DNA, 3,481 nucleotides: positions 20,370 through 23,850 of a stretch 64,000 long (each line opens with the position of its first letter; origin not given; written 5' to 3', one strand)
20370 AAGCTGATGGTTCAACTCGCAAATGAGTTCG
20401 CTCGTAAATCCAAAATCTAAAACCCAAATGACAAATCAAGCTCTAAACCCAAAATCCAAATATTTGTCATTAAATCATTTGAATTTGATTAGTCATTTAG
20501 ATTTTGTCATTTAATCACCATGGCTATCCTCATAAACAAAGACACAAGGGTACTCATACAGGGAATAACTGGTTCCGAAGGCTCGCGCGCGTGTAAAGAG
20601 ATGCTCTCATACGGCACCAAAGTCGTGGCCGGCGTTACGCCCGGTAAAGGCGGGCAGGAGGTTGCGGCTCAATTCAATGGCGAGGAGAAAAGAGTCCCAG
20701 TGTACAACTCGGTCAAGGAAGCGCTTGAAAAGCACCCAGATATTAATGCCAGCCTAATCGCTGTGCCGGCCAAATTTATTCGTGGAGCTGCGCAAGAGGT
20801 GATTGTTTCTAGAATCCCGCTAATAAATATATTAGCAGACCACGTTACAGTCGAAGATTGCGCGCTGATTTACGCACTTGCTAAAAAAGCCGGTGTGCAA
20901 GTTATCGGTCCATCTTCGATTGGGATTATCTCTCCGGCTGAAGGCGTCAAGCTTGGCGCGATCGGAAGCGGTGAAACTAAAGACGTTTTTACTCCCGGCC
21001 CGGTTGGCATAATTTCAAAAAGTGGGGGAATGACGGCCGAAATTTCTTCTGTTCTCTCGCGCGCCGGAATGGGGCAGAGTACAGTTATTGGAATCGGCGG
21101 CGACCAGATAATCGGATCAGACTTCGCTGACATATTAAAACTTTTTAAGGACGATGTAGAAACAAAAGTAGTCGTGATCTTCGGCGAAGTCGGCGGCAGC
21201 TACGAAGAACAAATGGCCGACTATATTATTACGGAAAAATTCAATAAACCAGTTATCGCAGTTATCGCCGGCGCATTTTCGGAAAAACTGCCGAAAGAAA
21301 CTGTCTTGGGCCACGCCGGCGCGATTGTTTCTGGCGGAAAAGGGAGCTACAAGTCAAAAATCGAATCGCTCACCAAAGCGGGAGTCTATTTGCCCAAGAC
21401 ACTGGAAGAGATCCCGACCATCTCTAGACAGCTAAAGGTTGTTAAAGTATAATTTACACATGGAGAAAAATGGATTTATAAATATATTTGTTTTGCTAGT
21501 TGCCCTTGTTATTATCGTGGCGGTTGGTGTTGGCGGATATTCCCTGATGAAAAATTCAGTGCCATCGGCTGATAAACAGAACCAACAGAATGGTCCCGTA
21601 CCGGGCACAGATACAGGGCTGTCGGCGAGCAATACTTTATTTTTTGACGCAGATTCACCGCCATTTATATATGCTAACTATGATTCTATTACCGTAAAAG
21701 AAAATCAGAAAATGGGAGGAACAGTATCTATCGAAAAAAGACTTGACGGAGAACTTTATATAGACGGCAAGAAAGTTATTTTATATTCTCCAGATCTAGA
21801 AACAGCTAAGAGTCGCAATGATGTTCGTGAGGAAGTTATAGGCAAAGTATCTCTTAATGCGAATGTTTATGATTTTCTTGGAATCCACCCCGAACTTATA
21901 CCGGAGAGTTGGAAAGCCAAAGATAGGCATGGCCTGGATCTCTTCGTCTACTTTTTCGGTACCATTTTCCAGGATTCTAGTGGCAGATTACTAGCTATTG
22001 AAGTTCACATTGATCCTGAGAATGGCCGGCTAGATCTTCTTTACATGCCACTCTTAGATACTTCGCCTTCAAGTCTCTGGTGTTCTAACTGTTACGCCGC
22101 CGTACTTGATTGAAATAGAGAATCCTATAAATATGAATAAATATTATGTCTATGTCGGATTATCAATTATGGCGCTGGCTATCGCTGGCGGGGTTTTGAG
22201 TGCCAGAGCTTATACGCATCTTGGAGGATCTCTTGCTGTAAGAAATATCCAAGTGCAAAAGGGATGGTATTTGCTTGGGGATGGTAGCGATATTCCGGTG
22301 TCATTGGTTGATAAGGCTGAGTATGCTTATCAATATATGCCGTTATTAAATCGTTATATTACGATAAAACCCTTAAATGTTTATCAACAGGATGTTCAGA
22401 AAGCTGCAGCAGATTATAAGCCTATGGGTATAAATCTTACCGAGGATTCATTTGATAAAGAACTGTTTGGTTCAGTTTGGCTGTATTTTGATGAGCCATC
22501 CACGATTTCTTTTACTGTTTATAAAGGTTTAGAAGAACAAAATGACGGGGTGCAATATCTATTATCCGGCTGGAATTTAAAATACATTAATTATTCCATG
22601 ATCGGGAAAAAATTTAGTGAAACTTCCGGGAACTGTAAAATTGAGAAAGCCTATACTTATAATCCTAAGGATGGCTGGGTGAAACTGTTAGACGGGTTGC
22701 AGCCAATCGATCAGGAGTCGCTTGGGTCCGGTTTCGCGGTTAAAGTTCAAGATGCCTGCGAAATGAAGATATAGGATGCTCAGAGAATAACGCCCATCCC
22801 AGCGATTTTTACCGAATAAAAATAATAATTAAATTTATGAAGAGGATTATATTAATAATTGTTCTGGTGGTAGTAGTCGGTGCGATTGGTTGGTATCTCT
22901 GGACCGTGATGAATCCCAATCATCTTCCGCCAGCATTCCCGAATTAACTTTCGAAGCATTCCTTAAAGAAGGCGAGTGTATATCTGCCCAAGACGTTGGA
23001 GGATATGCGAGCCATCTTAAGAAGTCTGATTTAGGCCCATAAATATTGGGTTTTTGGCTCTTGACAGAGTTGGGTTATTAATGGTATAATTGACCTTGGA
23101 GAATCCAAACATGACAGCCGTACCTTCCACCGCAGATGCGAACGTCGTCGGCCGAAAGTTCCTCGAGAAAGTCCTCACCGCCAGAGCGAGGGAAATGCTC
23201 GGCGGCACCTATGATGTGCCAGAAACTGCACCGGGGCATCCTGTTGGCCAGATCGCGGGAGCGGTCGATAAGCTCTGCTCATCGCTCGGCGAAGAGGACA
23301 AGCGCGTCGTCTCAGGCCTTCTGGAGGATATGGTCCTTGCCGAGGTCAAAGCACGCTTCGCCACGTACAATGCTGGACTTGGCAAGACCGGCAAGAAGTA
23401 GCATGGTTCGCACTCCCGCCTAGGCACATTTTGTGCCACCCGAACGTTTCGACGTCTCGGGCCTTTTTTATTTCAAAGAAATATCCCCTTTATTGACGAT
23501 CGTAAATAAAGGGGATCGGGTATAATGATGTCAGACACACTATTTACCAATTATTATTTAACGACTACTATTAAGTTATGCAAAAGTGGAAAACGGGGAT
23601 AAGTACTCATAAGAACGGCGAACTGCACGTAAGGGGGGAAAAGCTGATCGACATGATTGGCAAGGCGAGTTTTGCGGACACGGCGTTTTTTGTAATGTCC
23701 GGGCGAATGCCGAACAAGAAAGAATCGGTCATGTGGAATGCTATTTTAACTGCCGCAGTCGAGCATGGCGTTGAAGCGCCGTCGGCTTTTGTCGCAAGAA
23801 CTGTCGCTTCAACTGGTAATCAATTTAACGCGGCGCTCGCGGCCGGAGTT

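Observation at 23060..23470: Island B: single GC-rich cassette (G4) with textbook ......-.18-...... promoter, GGAG SD and hairpin-T terminator inserted between sucD-like and citrate-synthase-like genes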

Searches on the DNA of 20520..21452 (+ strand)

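Call 101: search_rna_families(sources=[L163, L168, L170], threshold=gathering)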
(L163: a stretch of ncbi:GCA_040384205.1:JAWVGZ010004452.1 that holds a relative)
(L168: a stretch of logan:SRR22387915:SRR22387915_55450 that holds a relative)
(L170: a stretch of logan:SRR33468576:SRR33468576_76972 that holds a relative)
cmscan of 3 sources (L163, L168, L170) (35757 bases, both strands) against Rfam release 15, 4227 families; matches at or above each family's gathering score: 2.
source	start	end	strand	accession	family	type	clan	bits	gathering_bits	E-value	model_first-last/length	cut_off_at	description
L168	13378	13448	+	RF00005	tRNA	Gene; tRNA;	CL00001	56.8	29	7.6e-10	1-71/71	no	tRNA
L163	11082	11152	-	RF00005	tRNA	Gene; tRNA;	CL00001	56.7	29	8.2e-10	1-71/71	no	tRNA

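Call 103: search_rna_families(source=L163, start=1140, end=1370, threshold=evalue, max_evalue=1)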
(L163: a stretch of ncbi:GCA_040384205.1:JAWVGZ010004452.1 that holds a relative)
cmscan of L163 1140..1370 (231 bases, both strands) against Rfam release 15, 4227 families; matches with E-value up to 1: 2.
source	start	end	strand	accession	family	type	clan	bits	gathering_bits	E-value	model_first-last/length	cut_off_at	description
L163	1214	1326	+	RF00230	T-box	Cis-reg; leader;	-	35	93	1.5e-06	1-219/219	no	T-box leader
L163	1218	1287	+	RF02958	drum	Gene; sRNA;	-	15.7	43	0.92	1-112/112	no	drum RNA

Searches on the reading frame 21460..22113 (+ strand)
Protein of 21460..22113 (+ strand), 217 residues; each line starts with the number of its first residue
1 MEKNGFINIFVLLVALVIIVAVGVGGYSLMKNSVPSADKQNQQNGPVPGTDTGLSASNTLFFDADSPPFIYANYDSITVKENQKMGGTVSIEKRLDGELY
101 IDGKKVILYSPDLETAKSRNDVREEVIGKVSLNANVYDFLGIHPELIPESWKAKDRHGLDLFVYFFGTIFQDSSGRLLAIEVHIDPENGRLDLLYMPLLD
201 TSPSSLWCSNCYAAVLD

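Call 9: search_protein_families(library=pfam, proteins=[window:21460-22113:+], max_evalue=0.01)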
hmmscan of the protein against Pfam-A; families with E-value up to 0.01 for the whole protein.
window:21460-22113:+ (217 aa): 0 families

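Call 15: search_protein_families(library=phrogs, proteins=[window:21460-22113:+], max_evalue=0.01)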
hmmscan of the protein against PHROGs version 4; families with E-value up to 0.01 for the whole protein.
window:21460-22113:+ (217 aa): 0 families

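Call 33: list_cluster_members(proteins=[P0001, window:21460-22113:+, window:22169-22774:+, window:9858-10499:+, window:10712-11344:+, window:11496-11738:+, window:29057-29842:+, window:30007-30225:+, window:23578-24321:+, window:17540-19300:+])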
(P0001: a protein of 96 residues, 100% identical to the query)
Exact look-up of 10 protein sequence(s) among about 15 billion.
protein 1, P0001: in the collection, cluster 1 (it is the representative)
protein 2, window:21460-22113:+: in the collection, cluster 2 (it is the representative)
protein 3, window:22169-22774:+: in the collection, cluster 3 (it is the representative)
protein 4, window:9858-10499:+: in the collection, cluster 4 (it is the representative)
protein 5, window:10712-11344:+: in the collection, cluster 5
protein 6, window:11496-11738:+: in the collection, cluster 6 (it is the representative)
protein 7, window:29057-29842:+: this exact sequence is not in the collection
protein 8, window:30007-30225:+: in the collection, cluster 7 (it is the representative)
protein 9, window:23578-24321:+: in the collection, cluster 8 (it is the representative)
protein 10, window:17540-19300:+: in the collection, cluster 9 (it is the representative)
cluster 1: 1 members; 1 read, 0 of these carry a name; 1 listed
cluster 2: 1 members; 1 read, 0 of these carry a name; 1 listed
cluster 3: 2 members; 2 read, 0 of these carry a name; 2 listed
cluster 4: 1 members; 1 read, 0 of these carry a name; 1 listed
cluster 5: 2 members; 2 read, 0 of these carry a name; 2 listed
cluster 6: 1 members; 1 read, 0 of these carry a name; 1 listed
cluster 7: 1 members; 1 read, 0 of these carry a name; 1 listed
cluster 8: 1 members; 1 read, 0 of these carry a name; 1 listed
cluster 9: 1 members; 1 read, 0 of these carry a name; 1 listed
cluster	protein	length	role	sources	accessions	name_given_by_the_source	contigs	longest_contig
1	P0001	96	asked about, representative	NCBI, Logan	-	-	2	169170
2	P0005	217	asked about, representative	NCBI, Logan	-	-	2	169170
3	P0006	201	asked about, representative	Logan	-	-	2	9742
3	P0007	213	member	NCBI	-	-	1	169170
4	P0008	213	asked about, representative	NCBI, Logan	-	-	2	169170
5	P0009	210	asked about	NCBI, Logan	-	-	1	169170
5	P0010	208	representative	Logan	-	-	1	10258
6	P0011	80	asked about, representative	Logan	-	-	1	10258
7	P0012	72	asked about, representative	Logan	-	-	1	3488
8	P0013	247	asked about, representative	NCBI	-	-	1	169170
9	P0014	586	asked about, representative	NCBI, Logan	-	-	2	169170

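Call 36: search_protein_families(library=padloc, proteins=[window:21460-22113:+], max_evalue=0.1)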
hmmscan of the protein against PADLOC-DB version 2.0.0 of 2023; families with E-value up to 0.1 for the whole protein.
window:21460-22113:+ (217 aa): 0 families

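Call 37: search_protein_families(library=ncbifam, proteins=[window:21460-22113:+], max_evalue=0.1)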
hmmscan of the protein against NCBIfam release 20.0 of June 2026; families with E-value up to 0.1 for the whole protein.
window:21460-22113:+ (217 aa): 0 families

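Call 92: find_related_loci(query=window:21460-22113:+, collection=viral_contigs, flank=5000)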
Query window:21460-22113:+ (217 aa) in viral_contigs; peptide patterns used: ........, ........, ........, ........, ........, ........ (x = any residue, [..] = any of these).
3 stretches matched a pattern, but none encodes a relative of the query by tblastn (E <= 1e-3).

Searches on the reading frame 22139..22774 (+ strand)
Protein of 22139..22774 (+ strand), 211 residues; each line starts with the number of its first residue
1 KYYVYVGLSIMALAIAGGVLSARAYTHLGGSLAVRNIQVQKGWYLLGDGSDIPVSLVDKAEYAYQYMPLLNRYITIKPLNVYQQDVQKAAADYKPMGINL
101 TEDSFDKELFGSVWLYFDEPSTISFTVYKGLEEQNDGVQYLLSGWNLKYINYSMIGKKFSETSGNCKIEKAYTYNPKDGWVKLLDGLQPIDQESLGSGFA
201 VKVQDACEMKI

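Call 9: search_protein_families(library=pfam, proteins=[window:22139-22774:+], max_evalue=0.01)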
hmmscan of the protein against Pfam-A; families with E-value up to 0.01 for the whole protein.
window:22139-22774:+ (211 aa): 0 families

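Call 15: search_protein_families(library=phrogs, proteins=[window:22139-22774:+], max_evalue=0.01)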
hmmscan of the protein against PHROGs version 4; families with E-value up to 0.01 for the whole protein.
window:22139-22774:+ (211 aa): 0 families

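Call 36: search_protein_families(library=padloc, proteins=[window:22139-22774:+], max_evalue=0.1)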
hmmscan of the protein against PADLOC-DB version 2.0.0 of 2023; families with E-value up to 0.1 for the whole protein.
window:22139-22774:+ (211 aa): 0 families

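Call 37: search_protein_families(library=ncbifam, proteins=[window:22139-22774:+], max_evalue=0.1)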
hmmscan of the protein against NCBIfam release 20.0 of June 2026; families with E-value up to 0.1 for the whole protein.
window:22139-22774:+ (211 aa): 0 families

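Call 93: find_related_loci(query=window:22139-22774:+, collection=viral_contigs, flank=5000)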
Query window:22139-22774:+ (211 aa) in viral_contigs; peptide patterns used: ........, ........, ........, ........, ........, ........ (x = any residue, [..] = any of these).
No stretch of DNA in the collection matches any of the patterns.

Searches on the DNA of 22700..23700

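Call 60: search_rna_families(source=window, start=22700, end=23700, threshold=evalue, max_evalue=1)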
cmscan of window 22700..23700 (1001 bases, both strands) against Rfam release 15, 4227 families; matches with E-value up to 1: 1.
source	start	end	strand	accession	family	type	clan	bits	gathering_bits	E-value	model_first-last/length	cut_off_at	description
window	23267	23314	-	RF01119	sR32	Gene; snRNA; snoRNA; CD-box;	-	21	40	0.0036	1-57/57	no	Small nucleolar RNA sR32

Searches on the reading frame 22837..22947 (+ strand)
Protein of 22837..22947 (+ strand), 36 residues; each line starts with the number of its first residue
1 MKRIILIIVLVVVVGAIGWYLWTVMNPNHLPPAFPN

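Call 21: search_protein_families(library=pfam, proteins=[window:22837-22947:+], max_evalue=0.1)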
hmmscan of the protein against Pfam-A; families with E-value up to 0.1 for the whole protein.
window:22837-22947:+ (36 aa): 3 families
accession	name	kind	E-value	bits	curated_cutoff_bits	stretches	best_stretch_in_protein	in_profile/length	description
PF08139.17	LPAM_1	-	0.013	16.4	20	1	1-14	1-14/18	Prokaryotic membrane lipoprotein lipid attachment site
PF10131.15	PTPS_related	-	0.025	13.5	26.4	1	6-24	28-46/621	6-pyruvoyl-tetrahydropterin synthase related domain; membrane protein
PF12685.13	SpoIIIAH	-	0.046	14.1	30.6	1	2-24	1-23/191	SpoIIIAH-like protein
